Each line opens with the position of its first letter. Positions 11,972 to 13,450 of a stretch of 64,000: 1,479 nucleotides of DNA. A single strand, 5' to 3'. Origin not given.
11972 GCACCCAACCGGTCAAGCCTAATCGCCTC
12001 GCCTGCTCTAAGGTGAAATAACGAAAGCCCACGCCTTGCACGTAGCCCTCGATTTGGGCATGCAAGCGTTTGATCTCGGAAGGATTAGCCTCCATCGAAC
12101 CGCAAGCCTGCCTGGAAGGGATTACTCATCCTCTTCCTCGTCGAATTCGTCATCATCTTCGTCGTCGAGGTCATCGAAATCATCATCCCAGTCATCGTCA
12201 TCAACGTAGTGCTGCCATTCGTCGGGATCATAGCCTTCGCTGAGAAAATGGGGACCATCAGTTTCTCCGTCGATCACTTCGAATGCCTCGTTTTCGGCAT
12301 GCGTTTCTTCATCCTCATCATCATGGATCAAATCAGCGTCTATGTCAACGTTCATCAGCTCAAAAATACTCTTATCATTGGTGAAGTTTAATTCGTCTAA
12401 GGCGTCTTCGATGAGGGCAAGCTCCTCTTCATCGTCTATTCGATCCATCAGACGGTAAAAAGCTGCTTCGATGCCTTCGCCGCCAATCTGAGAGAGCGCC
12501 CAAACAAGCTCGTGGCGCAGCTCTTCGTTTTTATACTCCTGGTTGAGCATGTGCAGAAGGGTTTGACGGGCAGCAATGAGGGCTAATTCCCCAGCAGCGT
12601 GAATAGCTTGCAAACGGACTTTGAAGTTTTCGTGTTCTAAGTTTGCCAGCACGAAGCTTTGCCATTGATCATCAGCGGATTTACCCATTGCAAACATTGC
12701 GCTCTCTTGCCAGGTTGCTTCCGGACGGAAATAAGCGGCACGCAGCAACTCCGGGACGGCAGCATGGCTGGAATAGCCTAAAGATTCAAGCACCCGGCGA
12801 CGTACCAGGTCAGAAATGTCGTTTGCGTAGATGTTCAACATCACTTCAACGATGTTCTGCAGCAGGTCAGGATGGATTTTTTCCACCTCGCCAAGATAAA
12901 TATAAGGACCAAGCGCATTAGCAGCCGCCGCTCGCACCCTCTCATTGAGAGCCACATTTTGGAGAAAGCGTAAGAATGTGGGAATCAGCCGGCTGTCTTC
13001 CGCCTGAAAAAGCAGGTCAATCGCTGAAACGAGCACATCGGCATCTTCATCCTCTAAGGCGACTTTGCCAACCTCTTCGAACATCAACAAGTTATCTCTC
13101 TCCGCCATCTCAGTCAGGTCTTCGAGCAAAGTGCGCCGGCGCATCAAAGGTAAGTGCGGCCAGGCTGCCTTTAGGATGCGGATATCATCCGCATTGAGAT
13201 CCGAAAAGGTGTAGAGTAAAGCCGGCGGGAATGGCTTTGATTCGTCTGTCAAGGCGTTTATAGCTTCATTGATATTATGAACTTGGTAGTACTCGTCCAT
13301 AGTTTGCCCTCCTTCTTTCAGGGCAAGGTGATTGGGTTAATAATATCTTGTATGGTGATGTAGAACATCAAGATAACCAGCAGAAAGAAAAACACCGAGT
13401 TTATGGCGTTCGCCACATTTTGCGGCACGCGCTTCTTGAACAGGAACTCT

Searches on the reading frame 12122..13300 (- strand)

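Call 6: search_protein_families(library=pfam, proteins=[window:12122-13300:-], max_evalue=0.01)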
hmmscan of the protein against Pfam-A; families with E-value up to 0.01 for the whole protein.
window:12122-13300:- (392 aa): 5 families
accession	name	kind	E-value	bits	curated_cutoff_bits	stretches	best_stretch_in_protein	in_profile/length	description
PF13646.12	HEAT_2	-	1.5e-16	60.8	27.7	2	218-295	5-78/88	HEAT repeats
PF03130.22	HEAT_PBS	-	7.3e-07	29.5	20.9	0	261-285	1-22/27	PBS lyase HEAT-like repeat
PF02985.28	HEAT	-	5.6e-05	23.5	23.5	0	119-131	13-25/31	HEAT repeat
PF13513.12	HEAT_EZ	-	0.00067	20.6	27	0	121-174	2-52/55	HEAT-like repeat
PF00514.29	Arm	-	0.0081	16.6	20.6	0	247-272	16-39/41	Armadillo/beta-catenin-like repeat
